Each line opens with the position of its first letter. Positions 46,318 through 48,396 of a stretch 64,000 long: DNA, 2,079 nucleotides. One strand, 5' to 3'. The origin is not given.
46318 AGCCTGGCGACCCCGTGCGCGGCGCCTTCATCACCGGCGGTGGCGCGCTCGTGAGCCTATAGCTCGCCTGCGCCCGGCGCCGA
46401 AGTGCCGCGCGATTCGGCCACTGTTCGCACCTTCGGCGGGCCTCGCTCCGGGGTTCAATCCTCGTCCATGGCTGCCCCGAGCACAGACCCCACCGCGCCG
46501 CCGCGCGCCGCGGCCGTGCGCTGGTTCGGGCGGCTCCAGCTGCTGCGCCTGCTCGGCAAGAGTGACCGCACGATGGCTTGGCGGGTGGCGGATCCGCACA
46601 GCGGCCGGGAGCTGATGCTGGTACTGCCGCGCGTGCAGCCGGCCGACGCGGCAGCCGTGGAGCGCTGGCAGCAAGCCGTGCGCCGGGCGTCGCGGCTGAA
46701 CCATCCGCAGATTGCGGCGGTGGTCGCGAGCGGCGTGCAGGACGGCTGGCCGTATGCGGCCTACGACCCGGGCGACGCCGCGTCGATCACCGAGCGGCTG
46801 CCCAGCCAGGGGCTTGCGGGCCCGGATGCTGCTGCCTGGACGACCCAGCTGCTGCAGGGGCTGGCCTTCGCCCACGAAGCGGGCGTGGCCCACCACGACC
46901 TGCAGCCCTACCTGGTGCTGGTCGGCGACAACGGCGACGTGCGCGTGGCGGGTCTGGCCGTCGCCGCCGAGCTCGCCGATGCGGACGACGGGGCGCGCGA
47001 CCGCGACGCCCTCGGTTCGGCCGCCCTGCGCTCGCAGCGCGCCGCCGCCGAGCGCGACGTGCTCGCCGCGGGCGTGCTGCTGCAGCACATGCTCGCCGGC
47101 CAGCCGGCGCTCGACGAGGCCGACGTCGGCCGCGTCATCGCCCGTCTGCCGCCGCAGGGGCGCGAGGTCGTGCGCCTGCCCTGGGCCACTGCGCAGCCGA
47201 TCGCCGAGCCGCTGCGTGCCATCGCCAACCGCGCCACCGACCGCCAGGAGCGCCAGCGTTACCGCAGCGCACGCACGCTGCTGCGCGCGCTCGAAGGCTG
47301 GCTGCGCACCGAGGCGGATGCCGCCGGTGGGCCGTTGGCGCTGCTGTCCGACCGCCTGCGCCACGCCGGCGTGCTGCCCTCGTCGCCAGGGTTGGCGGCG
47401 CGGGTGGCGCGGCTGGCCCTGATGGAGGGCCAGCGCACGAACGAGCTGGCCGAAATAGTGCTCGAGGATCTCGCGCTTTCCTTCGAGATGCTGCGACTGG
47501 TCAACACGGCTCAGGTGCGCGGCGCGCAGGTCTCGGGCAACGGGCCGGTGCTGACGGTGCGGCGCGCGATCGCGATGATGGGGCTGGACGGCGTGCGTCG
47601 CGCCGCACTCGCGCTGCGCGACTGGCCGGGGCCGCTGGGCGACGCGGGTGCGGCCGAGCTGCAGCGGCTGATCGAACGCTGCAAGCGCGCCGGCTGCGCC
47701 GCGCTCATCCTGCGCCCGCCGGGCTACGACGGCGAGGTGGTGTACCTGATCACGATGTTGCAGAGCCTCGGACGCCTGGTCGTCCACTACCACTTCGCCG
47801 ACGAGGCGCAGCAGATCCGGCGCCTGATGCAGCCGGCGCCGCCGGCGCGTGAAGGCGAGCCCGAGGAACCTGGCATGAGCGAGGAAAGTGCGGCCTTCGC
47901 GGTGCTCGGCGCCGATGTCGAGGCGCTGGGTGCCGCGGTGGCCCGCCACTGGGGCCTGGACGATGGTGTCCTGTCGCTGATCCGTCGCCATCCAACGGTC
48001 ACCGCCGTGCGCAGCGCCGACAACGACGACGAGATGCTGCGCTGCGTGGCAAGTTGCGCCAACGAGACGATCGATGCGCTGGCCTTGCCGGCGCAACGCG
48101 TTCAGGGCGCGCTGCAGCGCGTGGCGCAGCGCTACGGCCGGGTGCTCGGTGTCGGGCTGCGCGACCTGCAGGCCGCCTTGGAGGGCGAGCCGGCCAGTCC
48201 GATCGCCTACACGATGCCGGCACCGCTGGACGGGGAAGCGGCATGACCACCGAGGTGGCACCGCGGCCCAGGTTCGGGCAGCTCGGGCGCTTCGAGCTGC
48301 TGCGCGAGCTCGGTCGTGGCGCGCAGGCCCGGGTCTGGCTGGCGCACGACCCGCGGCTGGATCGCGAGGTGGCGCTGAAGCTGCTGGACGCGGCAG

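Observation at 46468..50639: Translationally coupled pseudokinase-HDOD and active Ser/Thr kinase-HDOD-GAF pair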

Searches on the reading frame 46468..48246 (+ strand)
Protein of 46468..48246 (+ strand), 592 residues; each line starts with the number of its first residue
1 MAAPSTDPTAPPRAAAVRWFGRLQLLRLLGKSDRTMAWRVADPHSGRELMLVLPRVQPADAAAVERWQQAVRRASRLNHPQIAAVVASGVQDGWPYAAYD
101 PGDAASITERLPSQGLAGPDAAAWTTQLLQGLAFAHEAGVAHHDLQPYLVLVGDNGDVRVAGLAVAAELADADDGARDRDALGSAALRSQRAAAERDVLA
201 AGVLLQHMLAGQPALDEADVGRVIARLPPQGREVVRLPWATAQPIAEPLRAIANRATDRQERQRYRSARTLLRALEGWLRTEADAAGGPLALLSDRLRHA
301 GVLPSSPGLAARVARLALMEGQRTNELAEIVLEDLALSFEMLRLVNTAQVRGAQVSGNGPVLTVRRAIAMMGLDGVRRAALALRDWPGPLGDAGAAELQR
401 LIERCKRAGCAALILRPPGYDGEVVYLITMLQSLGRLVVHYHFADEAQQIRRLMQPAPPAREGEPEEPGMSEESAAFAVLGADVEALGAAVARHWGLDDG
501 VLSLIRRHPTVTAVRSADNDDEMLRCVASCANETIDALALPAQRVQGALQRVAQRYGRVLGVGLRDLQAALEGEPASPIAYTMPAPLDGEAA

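Call 3: search_protein_families(library=pfam, proteins=[window:46468-48246:+], max_evalue=0.1)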
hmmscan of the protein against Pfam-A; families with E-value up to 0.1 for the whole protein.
window:46468-48246:+ (592 aa): 4 families
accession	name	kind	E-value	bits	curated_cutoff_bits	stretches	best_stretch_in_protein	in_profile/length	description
PF08668.18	HDOD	-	4.5e-18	65.9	22.9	1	303-508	1-193/196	HDOD domain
PF00069.31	Pkinase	-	2.3e-09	37.5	31.7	1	74-265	52-252/263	Protein kinase domain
PF07714.23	PK_Tyr_Ser-Thr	-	0.0052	16.6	23.1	1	64-223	45-213/258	Protein tyrosine and serine/threonine kinase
PF24740.1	DUF7691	-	0.059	13.9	27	0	213-285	130-194/204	Domain of unknown function (DUF7691)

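Call 8: search_solved_structures(query=window:46468-48246:+, show_alignments=2, max_evalue=1)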
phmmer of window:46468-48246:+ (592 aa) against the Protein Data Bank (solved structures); distinct sequences matched with E-value up to 1: 1004 (the best 60 are shown).
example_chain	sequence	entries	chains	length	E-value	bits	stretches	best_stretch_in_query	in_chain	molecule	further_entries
9ruk_A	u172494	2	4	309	5.1e-15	58.3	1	20-271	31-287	Serine/threonine-protein kinase StkP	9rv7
9ru3_A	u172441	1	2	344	7.1e-15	57.8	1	20-271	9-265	Serine/threonine-protein kinase StkP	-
9ruj_A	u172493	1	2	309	1e-14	57.3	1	20-271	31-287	Serine/threonine-protein kinase StkP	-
9ymt_A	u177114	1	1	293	9.5e-14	54.1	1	62-272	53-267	Serine/Threonine Kinase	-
4eqm_A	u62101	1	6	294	9.6e-14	54.1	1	62-272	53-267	Protein kinase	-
3orm_A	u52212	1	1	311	6.8e-12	48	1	45-271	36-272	Serine/threonine protein kinase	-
3f69_A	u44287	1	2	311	1.1e-11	47.4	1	29-271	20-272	Serine/threonine-protein kinase pknB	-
6i2p_A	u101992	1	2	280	1.9e-11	46.5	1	29-270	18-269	Serine/threonine-protein kinase PknB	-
3ori_A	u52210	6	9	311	2.6e-11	46.1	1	29-271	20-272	Serine/threonine protein kinase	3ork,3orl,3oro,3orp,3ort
5u94_A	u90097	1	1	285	2.8e-11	46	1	43-270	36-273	Serine/threonine-protein kinase PknB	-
6b2p_A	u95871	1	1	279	2.9e-11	45.9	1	46-270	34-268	Serine/threonine-protein kinase PknB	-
1o6y_A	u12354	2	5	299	3e-11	45.9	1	42-270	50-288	SERINE/THREONINE-PROTEIN KINASE PKNB | Probable serine/threonine-protein kinase pknB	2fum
3f61_A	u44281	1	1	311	3.3e-11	45.7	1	29-271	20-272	Serine/threonine-protein kinase pknB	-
1mru_A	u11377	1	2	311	3.8e-11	45.5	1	45-271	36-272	Probable serine/threonine-protein kinase pknB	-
3kl8_A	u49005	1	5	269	4.9e-11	45.2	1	29-249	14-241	Calcium/calmodulin dependent protein kinase II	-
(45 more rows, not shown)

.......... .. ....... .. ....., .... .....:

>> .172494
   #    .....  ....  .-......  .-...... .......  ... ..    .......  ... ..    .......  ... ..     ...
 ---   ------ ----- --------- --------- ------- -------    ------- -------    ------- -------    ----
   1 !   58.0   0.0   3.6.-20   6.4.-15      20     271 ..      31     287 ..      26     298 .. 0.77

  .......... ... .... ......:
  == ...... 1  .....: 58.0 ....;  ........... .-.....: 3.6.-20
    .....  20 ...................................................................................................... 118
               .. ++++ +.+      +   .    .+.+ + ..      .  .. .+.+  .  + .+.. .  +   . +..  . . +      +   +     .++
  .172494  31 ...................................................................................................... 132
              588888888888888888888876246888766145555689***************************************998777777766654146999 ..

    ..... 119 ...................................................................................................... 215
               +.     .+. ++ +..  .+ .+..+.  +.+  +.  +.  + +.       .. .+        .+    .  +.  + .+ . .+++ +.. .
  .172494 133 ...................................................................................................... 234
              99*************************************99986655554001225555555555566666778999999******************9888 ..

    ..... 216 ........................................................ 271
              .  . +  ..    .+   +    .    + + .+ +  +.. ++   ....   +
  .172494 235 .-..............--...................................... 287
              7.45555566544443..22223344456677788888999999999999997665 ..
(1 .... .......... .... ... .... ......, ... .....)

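Call 9: find_homologous_proteins(query=window:46468-48246:+, max_evalue=0.00001)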
Query window:46468-48246:+ (592 aa): 2835 proteins with E <= 0.00001 among 8000 candidates; the best 120 are listed.
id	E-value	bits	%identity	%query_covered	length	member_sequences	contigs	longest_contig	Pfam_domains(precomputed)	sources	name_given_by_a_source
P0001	0.0e+0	1269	100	100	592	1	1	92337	PF00069.32,PF08668.19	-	-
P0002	0.0e+0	1067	85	100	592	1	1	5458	PF00069.32,PF08668.19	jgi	jgi:HD-like signal output (HDOD) protein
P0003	0.0e+0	1065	85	100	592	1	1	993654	PF00069.32,PF08668.19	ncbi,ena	-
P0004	1.6e-292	989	79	100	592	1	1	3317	PF00069.32,PF08668.19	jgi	jgi:eukaryotic-like serine/threonine-protein kinase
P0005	8.2e-280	947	77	99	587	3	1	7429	PF00069.32,PF08668.19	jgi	jgi:non-specific serine/threonine protein kinase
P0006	1.6e-275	933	76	99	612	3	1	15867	PF00069.32,PF08668.19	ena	-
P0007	8.8e-275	931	76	97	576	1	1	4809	PF00069.32,PF08668.19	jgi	jgi:non-specific serine/threonine protein kinase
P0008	5.8e-274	928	75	97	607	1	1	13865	PF00069.32,PF08668.19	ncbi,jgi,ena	jgi:non-specific serine/threonine protein kinase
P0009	1.3e-273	927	75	99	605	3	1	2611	PF00069.32,PF08668.19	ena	-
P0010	3.0e-272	922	75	97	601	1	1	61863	PF00069.32,PF08668.19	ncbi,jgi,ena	jgi:non-specific serine/threonine protein kinase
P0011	1.0e-271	921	74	98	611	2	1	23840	PF00069.32,PF08668.19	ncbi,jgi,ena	jgi:non-specific serine/threonine protein kinase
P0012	8.0e-271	918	73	99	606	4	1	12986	PF00069.32,PF08668.19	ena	-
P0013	7.8e-270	914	72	99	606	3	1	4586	PF00069.32,PF08668.19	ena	-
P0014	1.9e-269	913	72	98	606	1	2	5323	PF00069.32,PF08668.19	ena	-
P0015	2.5e-269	913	77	94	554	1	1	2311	PF00069.32,PF08668.19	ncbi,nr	ncbi:MAG: HDOD domain-containing protein, partial [Burkholderiales bacterium]|nr:HDOD domain-contain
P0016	6.4e-269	911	73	100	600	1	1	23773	PF00069.32,PF08668.19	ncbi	-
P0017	6.6e-269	911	73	97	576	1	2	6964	PF00069.32,PF08668.19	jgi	jgi:non-specific serine/threonine protein kinase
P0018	7.6e-269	911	74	98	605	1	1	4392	PF00069.32,PF08668.19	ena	-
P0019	8.4e-269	911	73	98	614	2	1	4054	PF00069.32,PF08668.19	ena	-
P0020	1.4e-268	910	74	97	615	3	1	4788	PF00069.32,PF08668.19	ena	-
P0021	2.3e-268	910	73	97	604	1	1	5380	PF00069.32,PF08668.19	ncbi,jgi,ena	jgi:non-specific serine/threonine protein kinase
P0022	2.3e-268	910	73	99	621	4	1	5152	PF00069.32,PF08668.19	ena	-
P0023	2.8e-268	909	74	99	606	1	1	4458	PF00069.32,PF08668.19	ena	-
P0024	3.3e-268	909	72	99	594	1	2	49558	PF00069.32,PF08668.19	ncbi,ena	-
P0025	4.4e-268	909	73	99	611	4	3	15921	PF00069.32,PF08668.19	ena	-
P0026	5.6e-268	908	74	99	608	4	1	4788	PF00069.32,PF08668.19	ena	-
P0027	7.4e-268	908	72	99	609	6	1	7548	PF00069.32,PF08668.19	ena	-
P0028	9.9e-268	908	73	97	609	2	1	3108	PF00069.32,PF08668.19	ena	-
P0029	1.4e-267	907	74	99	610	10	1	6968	PF00069.32,PF08668.19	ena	-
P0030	1.9e-267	907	72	100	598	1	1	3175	PF00069.32,PF08668.19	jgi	jgi:non-specific serine/threonine protein kinase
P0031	3.3e-267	906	73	99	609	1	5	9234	PF00069.32,PF08668.19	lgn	-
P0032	3.3e-267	906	72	99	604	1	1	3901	PF00069.32,PF08668.19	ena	-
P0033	6.1e-267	905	72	99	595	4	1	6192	PF00069.32,PF08668.19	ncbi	-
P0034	8.1e-267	904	73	99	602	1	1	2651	PF00069.32,PF08668.19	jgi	jgi:HD-like signal output (HDOD) protein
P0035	1.0e-266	904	72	99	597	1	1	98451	PF00069.32,PF08668.19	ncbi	-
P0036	1.0e-266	904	73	99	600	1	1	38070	PF00069.32,PF08668.19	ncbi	-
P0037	1.0e-266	904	74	98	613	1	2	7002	PF00069.32,PF08668.19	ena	-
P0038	1.2e-266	904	71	100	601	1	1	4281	PF00069.32,PF08668.19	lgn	-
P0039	1.3e-266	904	75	98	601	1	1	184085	PF00069.32,PF08668.19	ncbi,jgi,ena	jgi:non-specific serine/threonine protein kinase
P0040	1.7e-266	903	72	99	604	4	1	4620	PF00069.32,PF08668.19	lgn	-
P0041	1.8e-266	903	72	98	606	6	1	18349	PF00069.32,PF08668.19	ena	-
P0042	2.0e-266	903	73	99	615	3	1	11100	PF00069.32,PF08668.19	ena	-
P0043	2.2e-266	903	73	100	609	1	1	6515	PF00069.32,PF08668.19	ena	-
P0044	2.3e-266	903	72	99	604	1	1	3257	PF00069.32,PF08668.19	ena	-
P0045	3.2e-266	903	73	100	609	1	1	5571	PF00069.32,PF08668.19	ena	-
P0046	3.3e-266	902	74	95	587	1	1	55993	PF00069.32,PF08668.19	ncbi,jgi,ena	jgi:non-specific serine/threonine protein kinase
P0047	4.9e-266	902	73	99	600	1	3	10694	PF00069.32,PF08668.19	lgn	-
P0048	7.0e-266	901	72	99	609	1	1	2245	PF00069.32,PF08668.19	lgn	-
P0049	1.2e-265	901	72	100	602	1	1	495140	PF00069.32,PF08668.19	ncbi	-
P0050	1.2e-265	901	72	99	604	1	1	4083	PF00069.32,PF08668.19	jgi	-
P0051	1.6e-265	900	75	97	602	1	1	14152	PF00069.32,PF08668.19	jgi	-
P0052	2.2e-265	900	72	99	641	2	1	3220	PF00069.32,PF08668.19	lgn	-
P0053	3.0e-265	899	73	97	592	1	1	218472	PF00069.32,PF08668.19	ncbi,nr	ncbi:MAG: HDOD domain-containing protein [Rubrivivax sp.]|nr:HDOD domain-containing protein [Rubrivi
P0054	3.3e-265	899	72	98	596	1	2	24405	PF00069.32,PF08668.19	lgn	-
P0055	3.6e-265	899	73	99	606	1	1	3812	PF00069.32,PF08668.19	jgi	-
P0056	3.9e-265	899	72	99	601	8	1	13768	PF00069.32,PF08668.19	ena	-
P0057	4.6e-265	899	75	96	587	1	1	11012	PF00069.32,PF08668.19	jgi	jgi:non-specific serine/threonine protein kinase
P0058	6.7e-265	898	71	99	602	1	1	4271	PF00069.32,PF08668.19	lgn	-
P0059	6.9e-265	898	72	99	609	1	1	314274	PF00069.32,PF08668.19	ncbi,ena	-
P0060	7.8e-265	898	73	97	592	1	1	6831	PF00069.32,PF08668.19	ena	-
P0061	8.3e-265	898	72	99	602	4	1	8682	PF00069.32,PF08668.19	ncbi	-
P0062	9.5e-265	898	73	100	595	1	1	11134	PF00069.32,PF08668.19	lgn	-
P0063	1.4e-264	897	75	91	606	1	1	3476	PF00069.32,PF08668.19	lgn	-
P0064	1.5e-264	897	73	96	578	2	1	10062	PF08668.19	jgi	jgi:non-specific serine/threonine protein kinase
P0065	2.1e-264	897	72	97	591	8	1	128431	PF00069.32,PF08668.19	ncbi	-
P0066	2.1e-264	897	75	97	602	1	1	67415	PF00069.32,PF08668.19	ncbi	-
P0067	2.4e-264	896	72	97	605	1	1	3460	PF00069.32,PF08668.19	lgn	-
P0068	3.2e-264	896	71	99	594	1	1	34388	PF00069.32,PF08668.19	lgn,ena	-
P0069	3.4e-264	896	75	97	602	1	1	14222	PF00069.32,PF08668.19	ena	-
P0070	3.9e-264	896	73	98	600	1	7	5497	PF00069.32,PF08668.19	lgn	-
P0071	6.4e-264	895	75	97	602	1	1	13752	PF00069.32,PF08668.19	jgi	-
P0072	7.7e-264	895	73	96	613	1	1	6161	PF00069.32,PF08668.19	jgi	jgi:non-specific serine/threonine protein kinase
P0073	1.0e-263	894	72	99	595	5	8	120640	PF00069.32,PF08668.19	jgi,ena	-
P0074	1.2e-263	894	72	100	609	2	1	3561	PF00069.32,PF08668.19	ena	-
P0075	1.8e-263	893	72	99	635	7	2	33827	PF00069.32,PF08668.19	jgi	jgi:HD-like signal output (HDOD) protein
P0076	3.0e-263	893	72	98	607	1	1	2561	PF00069.32,PF08668.19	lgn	-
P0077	3.8e-263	892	71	97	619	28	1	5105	PF00069.32,PF08668.19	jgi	jgi:non-specific serine/threonine protein kinase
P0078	4.7e-263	892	71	99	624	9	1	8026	PF00069.32,PF08668.19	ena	-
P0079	4.7e-263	892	72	99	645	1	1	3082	PF00069.32,PF08668.19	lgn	-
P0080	5.1e-263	892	72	99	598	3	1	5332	PF00069.32,PF08668.19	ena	-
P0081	8.0e-263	891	72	99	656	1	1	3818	PF00069.32,PF08668.19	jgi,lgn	-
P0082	1.0e-262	891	72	100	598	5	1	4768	PF00069.32,PF08668.19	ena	-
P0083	2.7e-262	890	74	93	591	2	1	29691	PF00069.32,PF08668.19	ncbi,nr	ncbi:MAG: HDOD domain-containing protein [Rubrivivax sp.]|nr:HDOD domain-containing protein [Rubrivi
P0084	3.1e-262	889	71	99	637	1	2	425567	PF00069.32,PF08668.19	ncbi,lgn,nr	ncbi:MAG: HDOD domain-containing protein [Rubrivivax sp.]|nr:HDOD domain-containing protein [Rubrivi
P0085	3.1e-262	889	73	97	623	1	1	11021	PF00069.32,PF08668.19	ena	-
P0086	5.7e-262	888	71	99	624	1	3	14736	PF00069.32,PF08668.19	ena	-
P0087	6.8e-262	888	73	99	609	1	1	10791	PF00069.32,PF08668.19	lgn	-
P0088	9.0e-262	888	70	100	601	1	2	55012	PF00069.32,PF08668.19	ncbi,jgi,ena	-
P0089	1.1e-261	888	71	99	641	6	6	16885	PF00069.32,PF08668.19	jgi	jgi:non-specific serine/threonine protein kinase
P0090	1.3e-261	887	73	97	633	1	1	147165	PF00069.32,PF08668.19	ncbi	-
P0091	1.6e-261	887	72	99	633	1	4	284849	PF00069.32,PF08668.19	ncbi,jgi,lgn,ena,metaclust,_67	metaclust:\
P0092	1.7e-261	887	72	97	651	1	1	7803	PF00069.32,PF08668.19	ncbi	-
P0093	1.9e-261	887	74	96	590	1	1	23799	PF00069.32,PF08668.19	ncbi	-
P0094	2.4e-261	886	73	97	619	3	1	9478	PF00069.32,PF08668.19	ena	-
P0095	2.8e-261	886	72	97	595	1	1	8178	PF00069.32,PF08668.19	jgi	jgi:non-specific serine/threonine protein kinase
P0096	1.0e-260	884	73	92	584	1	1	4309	PF00069.32,PF08668.19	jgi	jgi:eukaryotic-like serine/threonine-protein kinase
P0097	1.5e-260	884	70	100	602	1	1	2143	PF00069.32,PF08668.19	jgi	jgi:non-specific serine/threonine protein kinase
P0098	1.9e-260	883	71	100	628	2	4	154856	PF00069.32,PF08668.19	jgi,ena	-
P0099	2.0e-260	883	70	98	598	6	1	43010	PF00069.32,PF08668.19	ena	-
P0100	2.9e-260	883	72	98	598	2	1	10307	PF00069.32,PF08668.19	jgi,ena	jgi:non-specific serine/threonine protein kinase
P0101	4.2e-260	882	71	99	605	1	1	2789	PF00069.32,PF08668.19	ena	-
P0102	4.6e-260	882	71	99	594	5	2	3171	PF00069.32,PF08668.19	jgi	jgi:non-specific serine/threonine protein kinase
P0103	4.9e-260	882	72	98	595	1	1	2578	PF00069.32,PF08668.19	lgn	-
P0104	6.2e-260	882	71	99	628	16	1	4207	PF00069.32,PF08668.19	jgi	jgi:non-specific serine/threonine protein kinase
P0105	1.0e-259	881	73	95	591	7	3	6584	PF00069.32,PF08668.19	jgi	jgi:non-specific serine/threonine protein kinase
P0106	1.4e-259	881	73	95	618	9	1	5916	PF00069.32,PF08668.19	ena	-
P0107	1.8e-259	880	73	97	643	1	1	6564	PF00069.32,PF08668.19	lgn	-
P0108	2.2e-259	880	72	97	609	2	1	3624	PF00069.32,PF08668.19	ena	-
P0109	2.3e-259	880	74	93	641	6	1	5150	PF00069.32,PF08668.19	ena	-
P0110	2.3e-259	880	70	100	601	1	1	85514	PF00069.32,PF08668.19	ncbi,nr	ncbi:MAG: HDOD domain-containing protein [Hylemonella sp.]|nr:HDOD domain-containing protein [Hylemo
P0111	4.9e-259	879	72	98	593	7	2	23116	PF00069.32,PF08668.19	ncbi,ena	-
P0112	5.1e-259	879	71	97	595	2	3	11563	PF00069.32,PF08668.19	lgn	-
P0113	6.5e-259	878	71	98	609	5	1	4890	PF00069.32,PF08668.19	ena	-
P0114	8.1e-259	878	70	100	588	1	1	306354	PF00069.32,PF08668.19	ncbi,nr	ncbi:MAG: HDOD domain-containing protein [Burkholderiales bacterium]|nr:HDOD domain-containing prote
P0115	9.2e-259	878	71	99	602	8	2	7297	PF00069.32,PF08668.19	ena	-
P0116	1.2e-258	877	75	95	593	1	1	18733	PF00069.32,PF08668.19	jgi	-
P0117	1.4e-258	877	71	96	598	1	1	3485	PF00069.32,PF08668.19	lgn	-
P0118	1.4e-258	877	75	95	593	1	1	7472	PF00069.32,PF08668.19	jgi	-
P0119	3.4e-258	876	71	95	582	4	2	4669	PF00069.32,PF08668.19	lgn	-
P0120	3.4e-258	876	74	92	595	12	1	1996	PF00069.32,PF08668.19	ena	-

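Call 12: find_related_loci(query=window:46468-48246:+, collection=genome_contigs, flank=6000)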
Query window:46468-48246:+ (592 aa) in genome_contigs; peptide patterns used: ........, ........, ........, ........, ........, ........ (x = any residue, [..] = any of these).
150 stretches matched a pattern; 101 encode a relative of the query (tblastn E <= 1e-3); the best 80 are kept; 80 distinct loci.
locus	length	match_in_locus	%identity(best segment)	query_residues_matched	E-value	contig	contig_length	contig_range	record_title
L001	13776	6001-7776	85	1-592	0e+0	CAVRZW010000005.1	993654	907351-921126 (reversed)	MAG: uncultured beta proteobacterium isolate MFD05942.bin.1.95 genome assembly, contig: contig_2019, whole genome shotgu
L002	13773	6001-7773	76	1-588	0e+0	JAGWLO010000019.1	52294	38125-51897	MAG: Burkholderiales bacterium isolate REEB187 contig-150_930, whole genome shotgun sequence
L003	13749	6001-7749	72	1-586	0e+0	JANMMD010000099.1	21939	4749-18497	MAG: Betaproteobacteria bacterium isolate OTE_58_metabat_562 OTE_58_k141_2244604, whole genome shotgun sequence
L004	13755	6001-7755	71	1-587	0e+0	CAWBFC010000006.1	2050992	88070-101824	MAG: uncultured beta proteobacterium isolate MFD02832.bin.1.72 genome assembly, contig: contig_6198, whole genome shotgu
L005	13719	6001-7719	72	13-587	0e+0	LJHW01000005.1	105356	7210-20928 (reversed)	Beta proteobacterium AAP65 AAP65_Contigs_5, whole genome shotgun sequence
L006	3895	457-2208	77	1-589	0e+0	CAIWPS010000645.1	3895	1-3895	MAG: uncultured beta proteobacterium isolate B12_bin-2762 genome assembly, contig: bin-2762:645/866, whole genome shotgu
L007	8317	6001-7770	74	1-586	0e+0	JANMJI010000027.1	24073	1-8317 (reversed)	MAG: Betaproteobacteria bacterium isolate OTE_64_metabat_458 OTE_64_k141_2545542, whole genome shotgun sequence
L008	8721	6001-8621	72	1-588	0e+0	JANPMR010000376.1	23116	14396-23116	MAG: Rubrivivax sp. isolate VAR_87_metabat_96 VAR_87_k141_648880, whole genome shotgun sequence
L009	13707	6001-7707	71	17-587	0e+0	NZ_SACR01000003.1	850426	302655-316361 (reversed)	Rubrivivax rivuli strain KYPY4 NODE_3_length_850426_cov_65, whole genome shotgun sequence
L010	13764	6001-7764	72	1-588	0e+0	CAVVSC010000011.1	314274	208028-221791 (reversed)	MAG: uncultured beta proteobacterium isolate MFD02832.bin.1.88 genome assembly, contig: contig_37065, whole genome shotg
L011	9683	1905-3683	70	1-592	0e+0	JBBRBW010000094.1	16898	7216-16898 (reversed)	MAG: Burkholderiales bacterium isolate Co_metawrap_2365 Cmw_2365_k141_24430497_length_16898_cov_12.0000, whole genome sh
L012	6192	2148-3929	72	1-588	0e+0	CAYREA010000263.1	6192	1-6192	MAG TPA_asm: uncultured Rubrivivax sp. isolate SRP287051_co2_86 genome assembly, contig: NODE_19166_length_6192_cov_37.5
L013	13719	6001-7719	70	13-587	0e+0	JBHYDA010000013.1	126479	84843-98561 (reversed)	MAG: Rubrivivax sp. isolate CCAP1403_21_bin-015 CCAP1403_21_bin-015_c13, whole genome shotgun sequence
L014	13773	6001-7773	72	1-590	0e+0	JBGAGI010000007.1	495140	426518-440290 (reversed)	MAG: Rubrivivax sp. isolate MAG_MBR_H125.27 MBRH125-27_opera_contig_122, whole genome shotgun sequence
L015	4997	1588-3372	76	1-592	0e+0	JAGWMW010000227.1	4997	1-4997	MAG: Burkholderiales bacterium isolate REEB217 contig-150_26738, whole genome shotgun sequence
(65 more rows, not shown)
